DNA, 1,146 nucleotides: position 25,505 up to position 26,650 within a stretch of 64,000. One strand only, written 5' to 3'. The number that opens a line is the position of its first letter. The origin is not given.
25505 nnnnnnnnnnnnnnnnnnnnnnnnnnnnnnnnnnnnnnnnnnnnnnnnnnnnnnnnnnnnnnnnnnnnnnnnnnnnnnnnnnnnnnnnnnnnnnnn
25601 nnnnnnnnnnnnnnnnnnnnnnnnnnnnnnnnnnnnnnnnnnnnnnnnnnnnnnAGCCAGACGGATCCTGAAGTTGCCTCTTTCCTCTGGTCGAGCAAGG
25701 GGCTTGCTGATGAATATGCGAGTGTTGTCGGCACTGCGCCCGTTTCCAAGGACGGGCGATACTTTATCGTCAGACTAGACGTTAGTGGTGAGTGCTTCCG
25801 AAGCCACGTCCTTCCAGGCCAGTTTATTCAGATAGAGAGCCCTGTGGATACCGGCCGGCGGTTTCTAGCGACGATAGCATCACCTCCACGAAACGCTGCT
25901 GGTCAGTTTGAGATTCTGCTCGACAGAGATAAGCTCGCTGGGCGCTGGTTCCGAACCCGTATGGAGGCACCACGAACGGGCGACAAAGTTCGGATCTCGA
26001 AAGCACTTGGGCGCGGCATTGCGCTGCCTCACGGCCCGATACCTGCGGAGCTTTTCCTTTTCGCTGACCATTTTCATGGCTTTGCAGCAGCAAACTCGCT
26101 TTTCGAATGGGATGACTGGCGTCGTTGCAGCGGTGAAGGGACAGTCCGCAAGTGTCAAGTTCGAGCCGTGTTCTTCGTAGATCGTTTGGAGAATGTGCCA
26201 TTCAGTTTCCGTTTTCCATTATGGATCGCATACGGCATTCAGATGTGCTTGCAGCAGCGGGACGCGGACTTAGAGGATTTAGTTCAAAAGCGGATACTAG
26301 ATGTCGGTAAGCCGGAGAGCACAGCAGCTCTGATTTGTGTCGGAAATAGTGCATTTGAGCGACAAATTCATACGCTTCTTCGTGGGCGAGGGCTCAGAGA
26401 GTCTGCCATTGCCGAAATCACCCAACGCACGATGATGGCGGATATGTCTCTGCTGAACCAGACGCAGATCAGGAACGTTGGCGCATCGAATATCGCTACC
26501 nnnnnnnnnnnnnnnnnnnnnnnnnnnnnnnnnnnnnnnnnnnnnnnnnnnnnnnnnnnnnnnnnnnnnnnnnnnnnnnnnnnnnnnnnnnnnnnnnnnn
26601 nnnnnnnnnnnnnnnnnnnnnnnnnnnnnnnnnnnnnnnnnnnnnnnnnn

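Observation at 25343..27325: Unusual domain architecture: FNR-like flavoprotein oxidoreductase fused to a C-terminal J-domain through an acidic, Trp-rich linker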

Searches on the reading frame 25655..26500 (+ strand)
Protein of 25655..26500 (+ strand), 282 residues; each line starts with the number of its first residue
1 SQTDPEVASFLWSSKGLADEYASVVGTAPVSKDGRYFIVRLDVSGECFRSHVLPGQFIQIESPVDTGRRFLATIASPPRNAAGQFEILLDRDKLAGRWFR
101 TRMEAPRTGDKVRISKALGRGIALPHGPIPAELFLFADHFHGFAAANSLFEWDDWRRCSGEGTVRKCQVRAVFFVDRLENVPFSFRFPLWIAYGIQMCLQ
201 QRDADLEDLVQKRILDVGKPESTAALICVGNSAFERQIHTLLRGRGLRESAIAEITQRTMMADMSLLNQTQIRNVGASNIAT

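Call 21: search_protein_representatives(alignment_id=A2)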
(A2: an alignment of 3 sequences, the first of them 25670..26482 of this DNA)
Query: 3 sequences, 265 profile positions. Proteins with E-value up to 0.001 (for the whole library): 40; up to 1e-10: 29; up to 1e-30: 2. The best 40 are listed.
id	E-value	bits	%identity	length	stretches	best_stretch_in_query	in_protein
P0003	3.4e-156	534.5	-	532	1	1-265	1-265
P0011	1.2e-48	181.9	-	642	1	1-259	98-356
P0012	1.7e-25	106.0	-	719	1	2-257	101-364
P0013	1.2e-23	100.0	-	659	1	2-256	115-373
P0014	7.5e-22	94.1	-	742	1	11-255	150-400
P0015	7.7e-21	90.8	-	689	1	8-256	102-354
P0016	1.1e-20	90.3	-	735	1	6-255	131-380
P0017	3.8e-20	88.5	-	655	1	11-262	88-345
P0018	4.1e-20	88.4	-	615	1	4-248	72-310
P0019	9.7e-20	87.2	-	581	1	6-190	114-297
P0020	1.5e-19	86.6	-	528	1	13-247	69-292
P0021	3.2e-19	85.5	-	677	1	8-258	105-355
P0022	6.0e-19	84.6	-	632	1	5-255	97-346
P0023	3.1e-18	82.2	-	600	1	27-256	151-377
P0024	3.3e-17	78.9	-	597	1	7-250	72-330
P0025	1.1e-16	77.2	-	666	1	12-203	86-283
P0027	4.2e-16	75.2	-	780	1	11-252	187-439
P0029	1.8e-14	69.9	-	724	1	34-188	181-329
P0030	6.8e-14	68.0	-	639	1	11-254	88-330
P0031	2.9e-13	66.0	-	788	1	60-187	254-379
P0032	1.0e-12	64.1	-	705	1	11-240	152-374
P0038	3.8e-11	59.0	-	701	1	7-251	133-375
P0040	2.6e-07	46.5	-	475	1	97-250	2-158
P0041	1.2e-05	41.0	-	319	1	16-236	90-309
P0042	1.5e-05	40.6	-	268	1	28-237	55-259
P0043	2.9e-05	39.7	-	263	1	15-218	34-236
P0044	3.5e-05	39.4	-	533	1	14-145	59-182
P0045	7.3e-05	38.4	-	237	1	29-236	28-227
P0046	5.0e-04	35.7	-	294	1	28-190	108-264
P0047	6.8e-04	35.2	-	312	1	10-117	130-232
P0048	7.3e-04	35.1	-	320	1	27-238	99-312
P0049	9.1e-04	34.8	-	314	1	12-243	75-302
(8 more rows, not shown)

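Call 22: search_protein_families(library=pfam, proteins=[P0011, P0012, P0013, P0014, P0015, P0016, P0017, P0018, P0019, P0020], max_evalue=0.01)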
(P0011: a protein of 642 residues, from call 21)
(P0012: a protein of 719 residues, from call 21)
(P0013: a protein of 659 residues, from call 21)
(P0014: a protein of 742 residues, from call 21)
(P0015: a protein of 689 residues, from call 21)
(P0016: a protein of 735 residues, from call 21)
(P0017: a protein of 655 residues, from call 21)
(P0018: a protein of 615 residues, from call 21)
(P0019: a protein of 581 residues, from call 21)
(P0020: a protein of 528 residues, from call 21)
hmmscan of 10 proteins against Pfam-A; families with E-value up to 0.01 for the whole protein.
P0011 (642 aa): 1 family
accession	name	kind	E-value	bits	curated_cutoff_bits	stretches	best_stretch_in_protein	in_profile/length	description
PF00226.36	DnaJ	-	2.9e-21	75.8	27.8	1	572-636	1-63/63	DnaJ domain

P0012 (719 aa): 1 family
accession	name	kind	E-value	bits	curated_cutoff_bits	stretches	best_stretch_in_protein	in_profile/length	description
PF00226.36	DnaJ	-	6.7e-18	65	27.8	1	649-712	1-63/63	DnaJ domain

P0013 (659 aa): 1 family
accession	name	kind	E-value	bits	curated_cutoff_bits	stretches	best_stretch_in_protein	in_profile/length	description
PF00226.36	DnaJ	-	3.5e-19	69.1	27.8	1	592-655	1-63/63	DnaJ domain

P0014 (742 aa): 1 family
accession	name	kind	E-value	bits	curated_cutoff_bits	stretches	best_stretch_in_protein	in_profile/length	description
PF00226.36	DnaJ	-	5.7e-22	78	27.8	1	672-735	1-63/63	DnaJ domain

P0015 (689 aa): 1 family
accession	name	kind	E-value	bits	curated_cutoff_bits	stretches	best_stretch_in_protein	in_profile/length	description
PF00226.36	DnaJ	-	5e-22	78.2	27.8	1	619-682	1-63/63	DnaJ domain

P0016 (735 aa): 1 family
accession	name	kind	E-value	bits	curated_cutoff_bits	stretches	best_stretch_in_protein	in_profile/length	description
PF00226.36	DnaJ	-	1.5e-23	83.1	27.8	1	667-729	1-63/63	DnaJ domain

P0017 (655 aa): 1 family
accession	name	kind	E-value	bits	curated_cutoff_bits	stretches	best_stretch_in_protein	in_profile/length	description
PF00226.36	DnaJ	-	1.3e-21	76.9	27.8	1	585-648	1-63/63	DnaJ domain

P0018 (615 aa): 1 family
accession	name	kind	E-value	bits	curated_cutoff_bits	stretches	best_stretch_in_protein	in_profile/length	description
PF00226.36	DnaJ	-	7.9e-22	77.6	27.8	1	545-608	1-63/63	DnaJ domain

P0019 (581 aa): 0 families

P0020 (528 aa): 1 family
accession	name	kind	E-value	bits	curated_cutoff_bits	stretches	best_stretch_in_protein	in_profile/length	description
PF00226.36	DnaJ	-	2.3e-19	69.7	27.8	1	458-521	1-63/63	DnaJ domain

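Call 23: search_protein_families(library=pfam, proteins=[P0040, P0041, P0042, P0043, P0044, P0045, P0046, P0047, P0048, P0049], max_evalue=0.01)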
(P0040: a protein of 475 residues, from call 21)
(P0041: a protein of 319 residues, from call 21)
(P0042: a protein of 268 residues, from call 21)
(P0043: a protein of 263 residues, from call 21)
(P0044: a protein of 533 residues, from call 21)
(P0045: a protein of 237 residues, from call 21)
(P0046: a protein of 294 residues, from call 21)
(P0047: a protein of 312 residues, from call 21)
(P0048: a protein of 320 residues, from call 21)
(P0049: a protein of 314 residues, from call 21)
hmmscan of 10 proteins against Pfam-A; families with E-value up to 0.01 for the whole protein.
P0040 (475 aa): 1 family
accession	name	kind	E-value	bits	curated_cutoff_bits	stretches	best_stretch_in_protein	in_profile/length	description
PF00226.36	DnaJ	-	6.2e-22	77.9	27.8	1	405-468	1-63/63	DnaJ domain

P0041 (319 aa): 1 family
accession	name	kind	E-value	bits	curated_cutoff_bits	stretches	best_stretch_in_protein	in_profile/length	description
PF00175.26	NAD_binding_1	-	3.5e-07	31.3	22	1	198-298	2-104/109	Oxidoreductase NAD-binding domain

P0042 (268 aa): 1 family
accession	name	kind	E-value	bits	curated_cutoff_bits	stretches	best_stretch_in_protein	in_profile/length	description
PF00175.26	NAD_binding_1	-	1.6e-12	48.5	22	1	152-251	2-108/109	Oxidoreductase NAD-binding domain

P0043 (263 aa): 1 family
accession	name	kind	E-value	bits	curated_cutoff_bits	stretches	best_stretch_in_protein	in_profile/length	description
PF00175.26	NAD_binding_1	-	8e-12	46.2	22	1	142-246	3-108/109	Oxidoreductase NAD-binding domain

P0044 (533 aa): 1 family
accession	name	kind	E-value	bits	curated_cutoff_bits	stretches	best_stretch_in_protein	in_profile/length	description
PF00226.36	DnaJ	-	1.3e-21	76.9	27.8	1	463-526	1-63/63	DnaJ domain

P0045 (237 aa): 1 family
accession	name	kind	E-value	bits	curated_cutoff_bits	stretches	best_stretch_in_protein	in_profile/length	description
PF00175.26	NAD_binding_1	-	2e-12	48.2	22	1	122-220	2-108/109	Oxidoreductase NAD-binding domain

P0046 (294 aa): 1 family
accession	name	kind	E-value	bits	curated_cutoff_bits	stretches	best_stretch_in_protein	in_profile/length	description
PF00175.26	NAD_binding_1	-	1.6e-05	26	22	1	204-267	3-62/109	Oxidoreductase NAD-binding domain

P0047 (312 aa): 1 family
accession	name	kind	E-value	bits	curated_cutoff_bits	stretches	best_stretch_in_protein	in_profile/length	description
PF00175.26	NAD_binding_1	-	0.002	19.2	22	1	243-290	2-52/109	Oxidoreductase NAD-binding domain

P0048 (320 aa): 1 family
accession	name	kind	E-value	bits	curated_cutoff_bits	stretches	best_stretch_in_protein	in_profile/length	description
PF00175.26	NAD_binding_1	-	1.6e-13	51.7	22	1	200-302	2-107/109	Oxidoreductase NAD-binding domain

P0049 (314 aa): 0 families

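Call 24: list_cluster_members(proteins=[P0011, P0012, P0013, P0014, P0015, P0016, P0017, P0018, P0020, P0021])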
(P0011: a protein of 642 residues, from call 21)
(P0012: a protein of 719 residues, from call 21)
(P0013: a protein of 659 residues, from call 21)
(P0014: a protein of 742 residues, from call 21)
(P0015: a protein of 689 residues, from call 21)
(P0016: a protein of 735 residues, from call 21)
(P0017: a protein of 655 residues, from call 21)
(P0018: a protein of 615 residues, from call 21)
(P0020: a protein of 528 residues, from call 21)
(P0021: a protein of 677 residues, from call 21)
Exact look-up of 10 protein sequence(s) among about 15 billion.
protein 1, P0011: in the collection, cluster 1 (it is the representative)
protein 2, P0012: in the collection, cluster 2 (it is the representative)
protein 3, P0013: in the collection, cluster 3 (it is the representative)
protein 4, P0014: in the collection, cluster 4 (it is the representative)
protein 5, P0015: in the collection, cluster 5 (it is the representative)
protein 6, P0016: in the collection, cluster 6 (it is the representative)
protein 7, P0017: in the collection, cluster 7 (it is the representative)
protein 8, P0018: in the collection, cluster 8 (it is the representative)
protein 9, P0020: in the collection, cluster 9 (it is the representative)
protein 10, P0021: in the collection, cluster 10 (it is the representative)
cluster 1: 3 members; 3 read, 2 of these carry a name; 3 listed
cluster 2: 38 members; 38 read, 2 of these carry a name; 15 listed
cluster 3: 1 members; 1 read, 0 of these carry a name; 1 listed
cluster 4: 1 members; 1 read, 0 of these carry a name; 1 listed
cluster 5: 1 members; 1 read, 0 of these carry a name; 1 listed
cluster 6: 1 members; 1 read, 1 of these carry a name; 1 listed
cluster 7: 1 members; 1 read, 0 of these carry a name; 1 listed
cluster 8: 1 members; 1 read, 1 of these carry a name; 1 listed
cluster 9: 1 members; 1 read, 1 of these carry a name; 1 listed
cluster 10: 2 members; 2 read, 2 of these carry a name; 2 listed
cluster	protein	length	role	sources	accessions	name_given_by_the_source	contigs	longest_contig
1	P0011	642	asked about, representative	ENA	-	-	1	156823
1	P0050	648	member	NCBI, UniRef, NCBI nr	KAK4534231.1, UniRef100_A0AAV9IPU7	hypothetical protein CDCA_CDCA01G0256 [Cyanidium caldarium] | J domain-containing protein n=1 Tax=Cyanidium caldarium TaxID=2771 RepID=A0AAV9IPU7_CYACA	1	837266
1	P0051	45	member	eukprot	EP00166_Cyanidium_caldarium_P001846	ctg_1962.g400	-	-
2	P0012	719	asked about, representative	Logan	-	-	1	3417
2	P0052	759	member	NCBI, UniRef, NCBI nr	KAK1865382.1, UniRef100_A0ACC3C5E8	hypothetical protein I4F81_007914 [Pyropia yezoensis] | Uncharacterized protein n=1 Tax=Pyropia yezoensis TaxID=2788 RepID=A0ACC3C5E8_PYRYE | hypothetical protein I4F81_007914 [Neopyropia yezoensis]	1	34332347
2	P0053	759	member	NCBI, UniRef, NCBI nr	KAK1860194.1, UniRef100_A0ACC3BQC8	hypothetical protein I4F81_002783 [Pyropia yezoensis] | Uncharacterized protein n=1 Tax=Pyropia yezoensis TaxID=2788 RepID=A0ACC3BQC8_PYRYE | hypothetical protein I4F81_002783 [Neopyropia yezoensis]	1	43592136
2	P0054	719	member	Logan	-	-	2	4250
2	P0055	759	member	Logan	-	-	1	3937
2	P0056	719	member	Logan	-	-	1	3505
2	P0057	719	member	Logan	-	-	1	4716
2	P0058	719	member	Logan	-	-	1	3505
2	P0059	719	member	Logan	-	-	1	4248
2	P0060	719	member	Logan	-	-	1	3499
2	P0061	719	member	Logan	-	-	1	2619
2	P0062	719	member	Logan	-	-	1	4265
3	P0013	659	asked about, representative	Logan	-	-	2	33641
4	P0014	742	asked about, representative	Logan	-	-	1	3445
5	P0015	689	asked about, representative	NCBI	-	-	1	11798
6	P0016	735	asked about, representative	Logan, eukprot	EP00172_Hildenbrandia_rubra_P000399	Plantae.Rhodophyta-Hildenbrandia_rubra.ctg1192.p2 ...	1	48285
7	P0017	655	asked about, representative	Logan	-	-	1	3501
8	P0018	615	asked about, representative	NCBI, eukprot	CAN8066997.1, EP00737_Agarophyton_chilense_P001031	unnamed protein product [Agarophyton chilense] | gb/GEZJ01001145.1/.p1 GENE.gb/GEZJ01001145.1/~~gb/GEZJ01001145.1/.p1 ORF type:complete ...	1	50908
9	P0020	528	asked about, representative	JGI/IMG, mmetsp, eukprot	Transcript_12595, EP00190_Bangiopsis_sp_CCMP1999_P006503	Transcript_12595/g.38527 ORF Transcript_12595/g.38527 Transcript_12595/m.38527 ... | CAMPEP_0198724728 /NCGR_PEP_ID=MMETSP1475-20131203/2160_1 /TAXON_ID= ...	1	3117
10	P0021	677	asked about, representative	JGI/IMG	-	DnaJ domain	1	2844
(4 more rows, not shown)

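Call 25: list_cluster_members(proteins=[P0022, P0023, P0024, P0025, P0027, P0029, P0030, P0031, P0032, P0038])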
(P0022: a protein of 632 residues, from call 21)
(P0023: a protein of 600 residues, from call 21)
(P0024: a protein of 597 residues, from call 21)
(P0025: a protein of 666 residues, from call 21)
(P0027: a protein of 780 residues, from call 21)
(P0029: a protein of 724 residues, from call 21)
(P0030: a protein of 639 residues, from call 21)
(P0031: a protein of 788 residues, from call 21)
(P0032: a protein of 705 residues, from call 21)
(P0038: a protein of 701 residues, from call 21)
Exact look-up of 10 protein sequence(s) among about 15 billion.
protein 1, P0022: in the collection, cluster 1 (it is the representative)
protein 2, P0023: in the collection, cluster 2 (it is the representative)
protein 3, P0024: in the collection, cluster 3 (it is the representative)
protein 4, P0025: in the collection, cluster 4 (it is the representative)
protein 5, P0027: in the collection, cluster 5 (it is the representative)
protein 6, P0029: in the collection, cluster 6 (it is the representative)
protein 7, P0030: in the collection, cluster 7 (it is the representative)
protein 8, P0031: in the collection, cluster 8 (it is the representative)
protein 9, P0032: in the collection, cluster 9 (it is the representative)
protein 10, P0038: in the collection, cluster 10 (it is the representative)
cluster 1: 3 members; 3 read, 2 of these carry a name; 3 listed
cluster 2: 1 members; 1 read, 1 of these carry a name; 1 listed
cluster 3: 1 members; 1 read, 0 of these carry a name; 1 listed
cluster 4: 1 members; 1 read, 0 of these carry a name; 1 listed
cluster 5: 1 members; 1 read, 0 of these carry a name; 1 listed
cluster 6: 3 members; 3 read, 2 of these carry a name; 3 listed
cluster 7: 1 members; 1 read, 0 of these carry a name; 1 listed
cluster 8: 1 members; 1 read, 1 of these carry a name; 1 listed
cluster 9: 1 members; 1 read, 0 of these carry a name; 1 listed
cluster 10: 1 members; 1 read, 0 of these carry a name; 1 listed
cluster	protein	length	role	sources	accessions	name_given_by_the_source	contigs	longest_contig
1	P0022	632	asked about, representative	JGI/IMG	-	DnaJ domain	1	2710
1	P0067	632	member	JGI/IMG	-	DnaJ domain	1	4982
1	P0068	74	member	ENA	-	-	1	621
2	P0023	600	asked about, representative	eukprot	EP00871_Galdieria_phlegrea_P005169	jgi/Galph1/5653/GphlegSOOS_G4214.1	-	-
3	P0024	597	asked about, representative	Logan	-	-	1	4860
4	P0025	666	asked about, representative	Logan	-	-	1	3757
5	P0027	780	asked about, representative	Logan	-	-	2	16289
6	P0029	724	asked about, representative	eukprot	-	CAMPEP_0182441116 /NCGR_PEP_ID=MMETSP1172-20130603/61_1 /TAXON_ID=708627 ...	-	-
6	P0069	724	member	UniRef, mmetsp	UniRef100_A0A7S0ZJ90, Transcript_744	J domain-containing protein n=1 Tax=Timspurckia oligopyrenoides TaxID=708627 ... | Transcript_744/g.1355 ORF Transcript_744/g.1355 Transcript_744/m.1355 type:complete ...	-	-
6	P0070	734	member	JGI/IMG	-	-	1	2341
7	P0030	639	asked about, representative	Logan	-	-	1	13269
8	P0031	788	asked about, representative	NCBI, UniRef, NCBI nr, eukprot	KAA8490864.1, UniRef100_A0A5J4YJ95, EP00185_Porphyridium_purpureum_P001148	Chaperone protein DnaJ [Porphyridium purpureum] | Chaperone protein DnaJ n=1 Tax=Porphyridium purpureum TaxID=35688 RepID=A0A5J4YJ95_PORPP | POR1229..scf251_18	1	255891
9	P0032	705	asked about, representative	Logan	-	-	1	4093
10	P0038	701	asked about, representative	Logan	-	-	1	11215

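Call 36: find_homologous_proteins(query=A4, max_evalue=0.00001)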
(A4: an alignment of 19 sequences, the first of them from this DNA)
Query A4 (19 sequences) (256 aa, profile of the alignment): 161 proteins with E <= 0.00001 among 7633 candidates; the best 120 are listed.
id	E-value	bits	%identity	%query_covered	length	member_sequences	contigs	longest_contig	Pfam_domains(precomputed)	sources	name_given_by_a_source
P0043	7.7e-73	263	25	86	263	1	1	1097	PF00175.27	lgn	-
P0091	2.8e-70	254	24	74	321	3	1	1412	PF00175.27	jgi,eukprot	eukprot:CAMPEP_0198233122 /NCGR_PEP_ID=MMETSP1445-20131203/116078_1 /TAXON_ID=36898 /ORGANISM="Pyram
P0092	2.2e-67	245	25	79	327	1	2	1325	PF00175.27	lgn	-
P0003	5.4e-67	243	59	100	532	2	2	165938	PF00226.37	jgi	jgi:DnaJ-domain-containing protein 1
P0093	1.8e-63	232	23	70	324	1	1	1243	PF00175.27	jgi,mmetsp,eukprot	mmetsp:Transcript_9082/g.12340 ORF Transcript_9082/g.12340 Transcript_9082/m.12340 type:complete len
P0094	2.0e-61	225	29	88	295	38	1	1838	PF00175.27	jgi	-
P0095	3.0e-61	225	27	82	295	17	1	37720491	PF00175.27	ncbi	ncbi:unnamed protein product [Cochlearia groenlandica]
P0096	7.7e-61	223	26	82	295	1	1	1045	PF00175.27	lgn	-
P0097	1.1e-60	223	30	88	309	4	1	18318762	PF00175.27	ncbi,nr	ncbi:hypothetical protein M758_5G074500 [Ceratodon purpureus]|nr:hypothetical protein M758_5G074500 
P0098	1.3e-60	223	27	84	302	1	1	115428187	PF00175.27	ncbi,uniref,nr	ncbi:fruit protein pKIWI502 [Cornus florida]|uniref:fruit protein pKIWI502 n=1 Tax=Cornus florida Ta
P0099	3.0e-60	221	25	84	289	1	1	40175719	PF00175.27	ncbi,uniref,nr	ncbi:fruit protein pKIWI502 [Salvia hispanica]|uniref:fruit protein pKIWI502 n=1 Tax=Salvia hispanic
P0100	3.3e-60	221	27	84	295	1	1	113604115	PF00175.27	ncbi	ncbi:hypothetical protein UlMin_040750 [Ulmus minor]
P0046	4.0e-60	221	26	62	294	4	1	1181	PF00175.27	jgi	-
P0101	4.4e-60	221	28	88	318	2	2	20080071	PF00175.27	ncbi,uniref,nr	ncbi:putative fruit protein [Iris pallida]|uniref:Fruit protein n=1 Tax=Iris pallida TaxID=29817 Rep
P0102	1.6e-59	219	25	84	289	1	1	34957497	PF00175.27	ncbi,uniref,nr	ncbi:fruit protein pKIWI502 [Salvia splendens]|uniref:fruit protein pKIWI502 n=1 Tax=Salvia splenden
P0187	5.8e-48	181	35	49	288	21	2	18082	PF00175.27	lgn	-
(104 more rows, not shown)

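Call 39: search_solved_structures(query=A5, max_evalue=0.01, show_alignments=1)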
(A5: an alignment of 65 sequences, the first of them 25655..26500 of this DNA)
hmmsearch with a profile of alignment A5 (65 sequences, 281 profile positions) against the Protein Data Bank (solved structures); distinct sequences matched with E-value up to 0.01: 54.
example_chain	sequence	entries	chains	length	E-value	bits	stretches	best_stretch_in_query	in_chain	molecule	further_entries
9nez_C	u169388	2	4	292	5.1e-16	61.7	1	26-271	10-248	Sulfhydrogenase 1 subunit gamma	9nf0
1a8p_A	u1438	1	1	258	9.7e-10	41.1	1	69-200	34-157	NADPH:FERREDOXIN OXIDOREDUCTASE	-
2qdx_A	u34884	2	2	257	9.9e-09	37.8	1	68-199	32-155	Ferredoxin reductase | Ferredoxin--NADP+ reductase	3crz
5thx_A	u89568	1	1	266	1.1e-08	37.6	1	69-200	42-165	Ferredoxin--NADP reductase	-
4b4d_A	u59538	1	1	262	9.4e-07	31.3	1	69-200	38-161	FERREDOXIN-NADP REDUCTASE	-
2xnc_A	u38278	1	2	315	1.1e-06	31.1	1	82-257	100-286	FERREDOXIN--NADP REDUCTASE, LEAF ISOZYME, CHLOROPLASTIC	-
3fpk_A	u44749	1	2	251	2.1e-06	30.2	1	31-258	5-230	Ferredoxin-NADP reductase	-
1krh_A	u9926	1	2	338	2.4e-06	30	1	27-266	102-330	Benzoate 1,2-Dioxygenase Reductase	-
6rr3_A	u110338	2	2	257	4.1e-06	29.2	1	69-200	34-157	Ferredoxin-NADP reductase | Ferredoxin--NADP reductase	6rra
9gxb_A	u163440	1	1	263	4.4e-06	29.1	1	69-200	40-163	ferredoxin--NADP(+) reductase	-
9gxc_A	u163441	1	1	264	4.4e-06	29.1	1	69-200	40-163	ferredoxin--NADP(+) reductase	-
3vo1_A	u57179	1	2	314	4.7e-06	29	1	106-255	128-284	Ferredoxin--NADP reductase, chloroplastic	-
3w5u_A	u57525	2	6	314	7.4e-06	28.4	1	107-257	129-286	Ferredoxin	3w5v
1gaq_A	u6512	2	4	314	7.5e-06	28.3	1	107-257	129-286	FERREDOXIN-NADP+ REDUCTASE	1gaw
1fdr_A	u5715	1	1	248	8.6e-06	28.1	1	33-258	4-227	FLAVODOXIN REDUCTASE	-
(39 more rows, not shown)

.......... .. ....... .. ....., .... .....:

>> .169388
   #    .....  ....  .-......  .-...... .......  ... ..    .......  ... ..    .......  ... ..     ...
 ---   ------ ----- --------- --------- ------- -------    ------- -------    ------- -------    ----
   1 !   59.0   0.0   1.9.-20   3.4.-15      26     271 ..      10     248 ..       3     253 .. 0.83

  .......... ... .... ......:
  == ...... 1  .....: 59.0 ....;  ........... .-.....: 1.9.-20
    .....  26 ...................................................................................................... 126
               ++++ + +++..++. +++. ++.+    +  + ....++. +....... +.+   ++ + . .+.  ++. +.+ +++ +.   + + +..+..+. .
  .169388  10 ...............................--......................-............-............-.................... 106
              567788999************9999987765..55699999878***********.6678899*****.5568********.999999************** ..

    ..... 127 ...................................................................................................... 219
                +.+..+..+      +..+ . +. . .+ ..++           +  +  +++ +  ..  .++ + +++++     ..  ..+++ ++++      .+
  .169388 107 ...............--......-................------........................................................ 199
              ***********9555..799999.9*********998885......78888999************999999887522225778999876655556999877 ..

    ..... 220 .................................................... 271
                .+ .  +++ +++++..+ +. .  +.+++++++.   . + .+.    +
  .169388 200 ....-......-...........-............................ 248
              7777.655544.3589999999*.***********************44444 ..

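Call 42: predict_structure(alignment_id=A5)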
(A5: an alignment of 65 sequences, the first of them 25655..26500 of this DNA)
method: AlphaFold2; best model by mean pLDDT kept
length: 282 residues; sequences in the alignment: 65
mean_pLDDT: 89.3   pTM: 0.87
mean pLDDT of the five models: 89.3, 87.8, 87.6, 87.1, 86.6
residues with pLDDT >= 90: 212; 70-90: 40; 50-70: 25; < 50: 5
segments of 3 or more residues with pLDDT < 50: 1-3
pLDDT, mean of each block of 10 residues (from residue 1): 51 73 97 96 95 96 87 95 95 68 76 95 83 97 97 93 91 96 97 95 93 93 96 95 96 93 90 79 53
secondary structure, 60 per line:
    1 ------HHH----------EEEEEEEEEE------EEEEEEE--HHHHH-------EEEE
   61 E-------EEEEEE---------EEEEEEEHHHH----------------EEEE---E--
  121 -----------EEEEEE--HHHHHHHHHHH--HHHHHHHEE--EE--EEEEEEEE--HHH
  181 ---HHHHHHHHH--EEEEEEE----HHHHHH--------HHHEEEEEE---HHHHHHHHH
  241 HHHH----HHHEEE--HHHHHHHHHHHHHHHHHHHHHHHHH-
elements in order: E20-29 E36-42 H45-49 E57-61 E69-74 E84-90 H91-94 E111-114 E132-137 H140-150 H153-159 E168-175 H184-192 E195-201 H206-211 E223-228 H232-244 E252-254 H257-281
